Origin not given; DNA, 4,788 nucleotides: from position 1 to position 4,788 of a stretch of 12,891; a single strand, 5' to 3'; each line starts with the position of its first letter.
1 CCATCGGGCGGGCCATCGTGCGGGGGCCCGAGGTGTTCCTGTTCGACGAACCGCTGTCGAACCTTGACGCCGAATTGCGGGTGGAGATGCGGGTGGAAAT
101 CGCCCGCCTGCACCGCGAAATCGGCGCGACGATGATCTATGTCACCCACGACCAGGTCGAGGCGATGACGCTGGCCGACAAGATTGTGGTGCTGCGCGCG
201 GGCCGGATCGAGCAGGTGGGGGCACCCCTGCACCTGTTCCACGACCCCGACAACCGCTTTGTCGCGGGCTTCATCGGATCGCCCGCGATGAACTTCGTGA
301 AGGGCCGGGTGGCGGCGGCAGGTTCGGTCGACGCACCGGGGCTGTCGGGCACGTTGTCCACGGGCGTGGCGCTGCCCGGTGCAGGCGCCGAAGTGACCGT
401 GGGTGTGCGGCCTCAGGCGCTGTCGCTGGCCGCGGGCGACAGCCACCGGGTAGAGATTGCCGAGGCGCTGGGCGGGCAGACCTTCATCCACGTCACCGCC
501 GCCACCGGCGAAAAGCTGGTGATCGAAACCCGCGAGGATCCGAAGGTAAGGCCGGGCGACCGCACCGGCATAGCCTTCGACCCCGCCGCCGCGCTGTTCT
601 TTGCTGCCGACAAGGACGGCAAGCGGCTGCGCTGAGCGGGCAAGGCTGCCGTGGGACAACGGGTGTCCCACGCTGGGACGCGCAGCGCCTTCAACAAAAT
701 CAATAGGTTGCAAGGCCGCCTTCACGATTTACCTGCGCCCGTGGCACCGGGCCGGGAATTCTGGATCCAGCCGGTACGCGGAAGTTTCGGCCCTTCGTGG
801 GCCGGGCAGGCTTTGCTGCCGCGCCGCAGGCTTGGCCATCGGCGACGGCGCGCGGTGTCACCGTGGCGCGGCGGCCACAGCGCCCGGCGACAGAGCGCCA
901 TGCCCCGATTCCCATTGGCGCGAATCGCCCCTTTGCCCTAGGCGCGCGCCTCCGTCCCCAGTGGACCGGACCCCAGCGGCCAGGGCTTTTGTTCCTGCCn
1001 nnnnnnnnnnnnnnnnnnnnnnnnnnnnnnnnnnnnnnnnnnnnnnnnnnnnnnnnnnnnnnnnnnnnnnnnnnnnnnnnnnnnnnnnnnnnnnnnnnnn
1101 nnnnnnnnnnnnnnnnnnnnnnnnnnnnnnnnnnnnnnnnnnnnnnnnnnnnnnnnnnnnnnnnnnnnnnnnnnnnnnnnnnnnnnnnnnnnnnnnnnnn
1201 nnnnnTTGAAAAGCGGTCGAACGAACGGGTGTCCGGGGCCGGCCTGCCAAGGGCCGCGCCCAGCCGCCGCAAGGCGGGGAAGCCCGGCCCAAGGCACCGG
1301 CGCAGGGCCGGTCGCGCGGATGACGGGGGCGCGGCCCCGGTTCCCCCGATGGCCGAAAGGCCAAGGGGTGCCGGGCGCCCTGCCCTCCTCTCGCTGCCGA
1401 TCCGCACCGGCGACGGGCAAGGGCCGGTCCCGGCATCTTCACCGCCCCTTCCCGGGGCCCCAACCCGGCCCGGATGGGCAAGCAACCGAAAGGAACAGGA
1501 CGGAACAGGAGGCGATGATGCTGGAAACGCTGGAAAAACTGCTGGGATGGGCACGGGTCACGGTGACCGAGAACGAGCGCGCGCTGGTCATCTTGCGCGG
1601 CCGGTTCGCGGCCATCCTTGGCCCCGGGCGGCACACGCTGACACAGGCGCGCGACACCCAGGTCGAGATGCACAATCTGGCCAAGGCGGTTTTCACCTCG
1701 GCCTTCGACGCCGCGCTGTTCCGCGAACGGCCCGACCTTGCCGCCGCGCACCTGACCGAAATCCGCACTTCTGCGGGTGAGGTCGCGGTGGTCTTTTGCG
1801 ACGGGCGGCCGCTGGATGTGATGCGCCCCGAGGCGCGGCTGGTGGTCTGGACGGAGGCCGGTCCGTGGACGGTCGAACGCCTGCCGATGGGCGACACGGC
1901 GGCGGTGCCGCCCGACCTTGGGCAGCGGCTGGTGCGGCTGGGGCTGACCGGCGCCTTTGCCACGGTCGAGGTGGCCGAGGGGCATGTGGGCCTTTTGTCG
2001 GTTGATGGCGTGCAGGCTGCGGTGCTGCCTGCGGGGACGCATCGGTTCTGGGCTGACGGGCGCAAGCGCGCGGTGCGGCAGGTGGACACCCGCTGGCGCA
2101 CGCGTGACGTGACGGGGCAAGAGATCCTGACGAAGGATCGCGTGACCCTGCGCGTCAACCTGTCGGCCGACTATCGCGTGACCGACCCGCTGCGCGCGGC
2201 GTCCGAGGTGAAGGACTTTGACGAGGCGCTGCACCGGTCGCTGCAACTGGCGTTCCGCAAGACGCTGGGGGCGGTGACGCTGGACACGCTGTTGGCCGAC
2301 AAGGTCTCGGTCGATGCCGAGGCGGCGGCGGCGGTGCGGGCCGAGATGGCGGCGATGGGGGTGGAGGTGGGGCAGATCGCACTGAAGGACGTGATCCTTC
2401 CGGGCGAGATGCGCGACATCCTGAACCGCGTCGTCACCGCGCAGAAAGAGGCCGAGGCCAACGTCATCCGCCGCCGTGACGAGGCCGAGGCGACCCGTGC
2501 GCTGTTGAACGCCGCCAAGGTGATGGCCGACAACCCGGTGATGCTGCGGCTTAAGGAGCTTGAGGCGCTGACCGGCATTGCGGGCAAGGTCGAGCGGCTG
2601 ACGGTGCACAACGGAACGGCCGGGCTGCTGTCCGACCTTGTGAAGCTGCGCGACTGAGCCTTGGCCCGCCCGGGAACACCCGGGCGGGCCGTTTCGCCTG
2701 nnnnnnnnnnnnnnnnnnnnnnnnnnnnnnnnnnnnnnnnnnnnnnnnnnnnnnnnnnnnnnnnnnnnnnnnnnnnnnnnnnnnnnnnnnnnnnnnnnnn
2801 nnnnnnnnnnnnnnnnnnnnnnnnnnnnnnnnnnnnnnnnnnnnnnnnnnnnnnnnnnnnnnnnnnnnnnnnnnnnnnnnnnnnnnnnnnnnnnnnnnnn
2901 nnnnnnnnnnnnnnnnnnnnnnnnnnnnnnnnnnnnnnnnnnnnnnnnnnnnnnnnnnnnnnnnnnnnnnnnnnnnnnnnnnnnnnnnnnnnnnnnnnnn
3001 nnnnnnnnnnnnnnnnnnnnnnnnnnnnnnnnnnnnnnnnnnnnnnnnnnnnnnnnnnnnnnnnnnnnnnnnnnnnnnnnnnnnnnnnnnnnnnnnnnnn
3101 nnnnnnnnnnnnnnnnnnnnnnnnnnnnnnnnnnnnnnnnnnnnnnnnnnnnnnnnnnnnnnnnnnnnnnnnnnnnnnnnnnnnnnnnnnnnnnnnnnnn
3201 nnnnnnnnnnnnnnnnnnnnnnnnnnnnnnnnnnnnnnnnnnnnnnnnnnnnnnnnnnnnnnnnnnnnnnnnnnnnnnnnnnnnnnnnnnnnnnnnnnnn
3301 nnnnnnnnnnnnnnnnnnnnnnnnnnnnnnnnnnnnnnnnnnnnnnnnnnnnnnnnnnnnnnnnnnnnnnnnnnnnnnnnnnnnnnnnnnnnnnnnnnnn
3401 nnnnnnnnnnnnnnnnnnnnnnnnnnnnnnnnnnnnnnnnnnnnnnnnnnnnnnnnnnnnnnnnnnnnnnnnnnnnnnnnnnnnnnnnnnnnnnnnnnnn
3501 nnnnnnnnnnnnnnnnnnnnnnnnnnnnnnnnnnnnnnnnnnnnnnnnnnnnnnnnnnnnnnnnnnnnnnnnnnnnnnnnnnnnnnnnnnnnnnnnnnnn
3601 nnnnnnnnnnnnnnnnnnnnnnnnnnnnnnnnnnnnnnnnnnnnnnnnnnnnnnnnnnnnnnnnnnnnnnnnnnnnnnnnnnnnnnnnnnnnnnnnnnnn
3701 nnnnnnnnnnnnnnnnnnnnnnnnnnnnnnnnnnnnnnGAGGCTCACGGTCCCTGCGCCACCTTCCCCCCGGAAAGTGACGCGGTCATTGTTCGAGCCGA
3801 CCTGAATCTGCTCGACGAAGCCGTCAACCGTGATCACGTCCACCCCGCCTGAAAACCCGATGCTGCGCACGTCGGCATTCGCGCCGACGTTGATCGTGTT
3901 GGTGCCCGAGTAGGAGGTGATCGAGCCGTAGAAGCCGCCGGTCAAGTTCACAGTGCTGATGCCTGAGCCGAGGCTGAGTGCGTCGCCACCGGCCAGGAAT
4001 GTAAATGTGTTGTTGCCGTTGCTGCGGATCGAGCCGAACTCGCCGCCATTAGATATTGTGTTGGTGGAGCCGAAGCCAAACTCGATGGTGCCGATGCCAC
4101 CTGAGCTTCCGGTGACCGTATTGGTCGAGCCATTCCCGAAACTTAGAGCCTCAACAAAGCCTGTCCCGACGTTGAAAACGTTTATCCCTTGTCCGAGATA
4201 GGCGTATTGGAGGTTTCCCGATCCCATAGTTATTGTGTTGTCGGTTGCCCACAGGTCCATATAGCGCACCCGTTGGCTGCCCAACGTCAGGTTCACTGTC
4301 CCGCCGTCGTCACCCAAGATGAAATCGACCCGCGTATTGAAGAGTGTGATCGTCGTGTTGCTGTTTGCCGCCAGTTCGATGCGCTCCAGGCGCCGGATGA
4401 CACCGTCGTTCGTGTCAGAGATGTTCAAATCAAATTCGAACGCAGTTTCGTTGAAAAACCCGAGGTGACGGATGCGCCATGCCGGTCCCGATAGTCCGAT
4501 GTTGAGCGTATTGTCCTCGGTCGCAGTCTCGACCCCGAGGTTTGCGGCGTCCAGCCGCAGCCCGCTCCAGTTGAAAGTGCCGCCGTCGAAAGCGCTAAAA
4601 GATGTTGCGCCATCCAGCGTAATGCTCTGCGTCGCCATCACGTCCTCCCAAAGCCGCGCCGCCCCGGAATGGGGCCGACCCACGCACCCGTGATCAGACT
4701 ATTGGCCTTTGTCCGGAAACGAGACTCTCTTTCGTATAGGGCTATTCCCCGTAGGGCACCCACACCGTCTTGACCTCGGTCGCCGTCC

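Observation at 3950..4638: RTX-like repeat protein is a compositional mosaic: the N-terminal third uses AT-rich rare codons while the C-terminal RTX part is native high-GC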

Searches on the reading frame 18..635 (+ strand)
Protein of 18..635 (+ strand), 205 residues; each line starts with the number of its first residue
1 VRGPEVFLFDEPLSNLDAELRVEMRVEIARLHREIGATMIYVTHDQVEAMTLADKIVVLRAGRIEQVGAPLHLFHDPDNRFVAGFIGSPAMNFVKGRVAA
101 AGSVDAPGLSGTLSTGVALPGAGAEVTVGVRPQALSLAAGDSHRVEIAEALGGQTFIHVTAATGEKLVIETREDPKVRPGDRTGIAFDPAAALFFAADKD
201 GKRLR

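Call 7: search_protein_families(library=pfam, proteins=[window:18-635:+], max_evalue=0.01)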
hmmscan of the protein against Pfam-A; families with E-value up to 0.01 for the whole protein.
window:18-635:+ (205 aa): 3 families
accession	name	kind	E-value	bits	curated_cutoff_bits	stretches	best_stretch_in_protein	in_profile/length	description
PF17912.7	OB_MalK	-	2.2e-09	38.5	27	1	87-134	1-52/53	MalK OB fold domain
PF08402.16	TOBE_2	-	3.9e-09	36.9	21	1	128-195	1-76/76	TOBE domain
PF17850.7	CysA_C_terminal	-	0.0069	17.4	29.7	0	92-136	1-42/43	CysA C-terminal regulatory domain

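Call 8: search_protein_families(library=ncbifam, proteins=[window:18-635:+], max_evalue=0.01)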
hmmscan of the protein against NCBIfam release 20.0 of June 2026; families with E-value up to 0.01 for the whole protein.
window:18-635:+ (205 aa): 132 families (the best 25 are shown)
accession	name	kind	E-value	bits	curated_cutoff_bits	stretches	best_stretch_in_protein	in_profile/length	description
NF008653.0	PRK11650.1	subfamily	8.4e-59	199.4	432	1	2-199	151-351/357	sn-glycerol-3-phosphate ABC transporter ATP-binding protein UgpC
NF008233.0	PRK11000.1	equivalog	8.5e-57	192.6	568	1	3-199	151-357/369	maltose/maltodextrin ABC transporter ATP-binding protein MalK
TIGR03265.1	PhnT2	equivalog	3.2e-36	125.3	457.7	1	3-147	152-292/353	putative 2-aminoethylphosphonate ABC transporter ATP-binding protein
TIGR01187.1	potA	subfamily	8.1e-34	117.1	355.6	1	3-141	118-258/325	polyamine ABC transporter ATP-binding protein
TIGR03258.1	PhnT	equivalog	2.9e-32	112.1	499.15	1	4-192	157-354/359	2-aminoethylphosphonate ABC transport system ATP-binding subunit PhnT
NF006987.0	PRK09452.1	equivalog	8.3e-32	110.3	482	1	3-100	165-260/378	spermidine/putrescine ABC transporter ATP-binding protein PotA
NF008513.0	PRK11432.1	equivalog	2.7e-31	108.7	496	1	4-172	155-323/351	ferric ABC transporter ATP-binding protein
NF043075.1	MMSYN1_0197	equivalog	5.5e-31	107.8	550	1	3-99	150-244/341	spermidine/putrescine ABC transporter ATP-binding protein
NF040933.2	ABC_arch_GlcV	equivalog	3.6e-29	101.7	450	1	3-173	159-335/357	glucose ABC transporter ATP-binding protein GlcV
TIGR00968.1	3a0106s01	subfamily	1.3e-26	93.5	342.75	1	4-88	149-233/237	sulfate ABC transporter ATP-binding protein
NF008105.0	PRK10851.1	equivalog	3.5e-26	91.7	502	1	4-100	155-249/362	sulfate/thiosulfate ABC transporter ATP-binding protein CysA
NF040840.2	tungstate_WtpC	equivalog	2.8e-25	89.4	440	1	4-138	149-279/347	tungstate ABC transporter ATP-binding protein WtpC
NF008621.0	PRK11607.1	equivalog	8e-22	77.5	613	1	3-138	167-305/377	putrescine ABC transporter ATP-binding subunit PotG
TIGR01186.1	proV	subfamily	2.4e-21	76.3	326.6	1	3-90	147-234/363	betaine/proline/choline family ABC transporter ATP-binding protein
TIGR03415.1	ABC_choXWV_ATP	equivalog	6.7e-16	58.2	483.75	1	5-87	184-266/382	choline ABC transporter ATP-binding protein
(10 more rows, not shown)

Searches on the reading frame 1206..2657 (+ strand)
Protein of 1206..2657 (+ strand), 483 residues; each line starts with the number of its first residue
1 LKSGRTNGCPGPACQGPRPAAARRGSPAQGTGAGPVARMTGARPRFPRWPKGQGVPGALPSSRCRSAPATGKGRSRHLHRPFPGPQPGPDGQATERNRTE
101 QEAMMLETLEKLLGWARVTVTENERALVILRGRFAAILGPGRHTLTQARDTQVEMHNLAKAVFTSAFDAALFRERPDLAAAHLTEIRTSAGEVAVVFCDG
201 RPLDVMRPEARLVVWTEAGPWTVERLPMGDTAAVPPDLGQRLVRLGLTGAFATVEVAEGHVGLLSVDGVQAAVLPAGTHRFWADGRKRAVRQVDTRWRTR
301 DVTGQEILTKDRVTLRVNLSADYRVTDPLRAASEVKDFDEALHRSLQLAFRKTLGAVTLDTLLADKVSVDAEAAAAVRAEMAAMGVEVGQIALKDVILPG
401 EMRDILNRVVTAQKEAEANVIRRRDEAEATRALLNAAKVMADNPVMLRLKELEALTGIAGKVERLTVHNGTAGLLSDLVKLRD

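Call 7: search_protein_families(library=pfam, proteins=[window:1206-2657:+], max_evalue=0.01)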
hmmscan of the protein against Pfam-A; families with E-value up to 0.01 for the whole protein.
window:1206-2657:+ (483 aa): 2 families
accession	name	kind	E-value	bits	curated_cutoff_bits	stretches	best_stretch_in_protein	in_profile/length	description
PF01145.31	Band_7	-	5.4e-29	101.9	23.6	1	255-427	2-176/176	SPFH domain / Band 7 family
PF13421.11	Band_7_1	-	3.5e-06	27.2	24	0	335-410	130-207/211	SPFH domain-Band 7 family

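Call 8: search_protein_families(library=ncbifam, proteins=[window:1206-2657:+], max_evalue=0.01)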
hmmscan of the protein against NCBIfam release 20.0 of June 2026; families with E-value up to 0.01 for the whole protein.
window:1206-2657:+ (483 aa): 2 families
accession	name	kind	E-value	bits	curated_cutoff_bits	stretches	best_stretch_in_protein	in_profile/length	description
TIGR01933.1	hflK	equivalog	2.4e-12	46.9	159.4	1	305-422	51-170/261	FtsH protease activity modulator HflK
NF008181.0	PRK10930.1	equivalog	5.8e-07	28.6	660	1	306-429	148-270/419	FtsH protease activity modulator HflK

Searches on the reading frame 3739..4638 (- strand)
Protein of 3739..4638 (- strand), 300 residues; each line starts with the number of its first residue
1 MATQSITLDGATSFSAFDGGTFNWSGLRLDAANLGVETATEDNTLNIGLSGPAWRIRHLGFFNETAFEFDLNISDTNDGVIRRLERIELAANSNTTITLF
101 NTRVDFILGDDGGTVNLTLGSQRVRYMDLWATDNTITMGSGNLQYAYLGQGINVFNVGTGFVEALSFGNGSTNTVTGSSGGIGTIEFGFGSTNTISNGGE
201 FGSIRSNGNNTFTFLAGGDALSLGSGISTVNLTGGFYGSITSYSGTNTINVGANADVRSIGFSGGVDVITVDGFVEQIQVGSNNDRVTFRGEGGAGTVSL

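Call 26: find_homologous_proteins(query=window:3739-4638:-, max_evalue=0.00001)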
Query window:3739-4638:- (300 aa): 3 proteins with E <= 0.00001 among 4005 candidates.
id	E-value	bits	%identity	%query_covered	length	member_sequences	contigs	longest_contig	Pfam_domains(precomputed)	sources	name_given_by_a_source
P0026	6.3e-58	215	46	96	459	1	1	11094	-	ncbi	ncbi:MAG: hypothetical protein ACRC14_08485, partial [Paracoccaceae bacterium]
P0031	3.8e-57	212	44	97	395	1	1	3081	-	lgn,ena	-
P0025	1.4e-50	191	42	98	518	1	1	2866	PF00353.26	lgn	-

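Call 34: search_protein_representatives(protein=window:3739-4638:-)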
Query: 300 residues. Proteins with E-value up to 0.001 (for the whole library): 115; up to 1e-10: 39; up to 1e-30: 14. The best 115 are listed.
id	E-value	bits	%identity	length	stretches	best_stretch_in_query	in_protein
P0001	2.3e-182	621.4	77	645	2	1-300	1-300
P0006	3.4e-81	289.4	44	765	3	1-291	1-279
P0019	1.5e-65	238.0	47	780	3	1-292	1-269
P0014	5.5e-63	229.6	39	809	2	1-294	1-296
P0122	1.3e-60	221.8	43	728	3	1-291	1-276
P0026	2.0e-58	214.6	42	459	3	1-289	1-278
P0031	1.2e-57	212.1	43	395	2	1-291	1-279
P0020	9.9e-52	192.7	39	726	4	1-293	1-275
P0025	4.4e-51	190.5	44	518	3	172-295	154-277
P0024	5.3e-51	190.3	44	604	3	2-288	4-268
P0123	1.7e-42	162.3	35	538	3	1-294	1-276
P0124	3.0e-33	132.0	37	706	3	3-175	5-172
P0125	8.9e-32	127.2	31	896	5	81-293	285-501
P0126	2.1e-31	126.0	47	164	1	1-145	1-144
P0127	2.2e-27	112.8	48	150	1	3-149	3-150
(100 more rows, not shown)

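Call 46: find_related_loci(query=A4, collection=genome_contigs, flank=10000)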
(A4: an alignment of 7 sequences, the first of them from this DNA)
Query A4 (285 aa) in genome_contigs; peptide patterns used: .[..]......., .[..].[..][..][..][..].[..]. (x = any residue, [..] = any of these).
28 stretches matched a pattern; 6 encode a relative of the query (tblastn E <= 1e-3); 6 distinct loci.
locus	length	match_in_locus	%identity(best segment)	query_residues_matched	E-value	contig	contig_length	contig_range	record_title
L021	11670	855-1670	55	1-285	6e-86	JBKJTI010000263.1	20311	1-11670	MAG: Cypionkella sp. isolate ant_bin.613 k117_3845216, whole genome shotgun sequence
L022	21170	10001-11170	53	1-285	3e-81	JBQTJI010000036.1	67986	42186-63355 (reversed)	MAG: Gemmobacter sp. isolate SAW14 c_000000505012, whole genome shotgun sequence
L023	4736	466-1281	53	1-285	1e-80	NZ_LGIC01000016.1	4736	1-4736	Cypionkella psychrotolerans strain PAMC 27389 ctg7180000022391, whole genome shotgun sequence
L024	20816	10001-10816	54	1-285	6e-81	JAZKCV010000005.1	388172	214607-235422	MAG: Pseudomonadota bacterium isolate DC_HB_01_SPN181219-bin010 DCHB01SPN_B010_0_000000000005, whole genome shotgun sequ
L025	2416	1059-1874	52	1-285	2e-76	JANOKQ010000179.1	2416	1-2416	MAG: Acidimicrobiaceae bacterium isolate VAR_45_metabat_82 VAR_45_k141_3132774, whole genome shotgun sequence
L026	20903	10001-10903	37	1-285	2e-41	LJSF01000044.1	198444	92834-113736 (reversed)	MAG: Rhodobacteraceae bacterium HLUCCA08 ITZX_scaf_55, whole genome shotgun sequence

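Call 65: predict_structure(alignment_id=A3)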
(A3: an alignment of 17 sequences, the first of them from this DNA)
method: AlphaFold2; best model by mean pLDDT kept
length: 285 residues; sequences in the alignment: 17
mean_pLDDT: 92.5   pTM: 0.88
mean pLDDT of the five models: 92.5, 91.2, 90.3, 90.2, 90.0
residues with pLDDT >= 90: 221; 70-90: 61; 50-70: 3; < 50: 0
segments of 3 or more residues with pLDDT < 50: none
pLDDT, mean of each block of 10 residues (from residue 1): 90 80 87 82 91 94 82 92 94 93 93 93 95 95 96 95 97 92 96 94 96 96 96 97 95 98 93 96 76
secondary structure, 60 per line:
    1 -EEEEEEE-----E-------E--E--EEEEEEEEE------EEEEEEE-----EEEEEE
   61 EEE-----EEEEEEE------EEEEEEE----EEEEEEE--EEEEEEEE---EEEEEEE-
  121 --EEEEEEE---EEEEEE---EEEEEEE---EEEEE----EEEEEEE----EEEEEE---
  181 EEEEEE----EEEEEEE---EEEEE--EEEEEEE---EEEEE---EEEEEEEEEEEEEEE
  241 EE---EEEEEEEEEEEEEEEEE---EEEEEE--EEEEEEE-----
elements in order: E2-8 E28-36 E43-49 E55-63 E69-75 E82-88 E93-99 E102-109 E113-119 E123-129 E133-138 E142-148 E152-156 E161-167 E172-177 E181-186 E191-197 E201-205 E208-214 E218-222 E226-242 E246-262 E266-271 E274-280
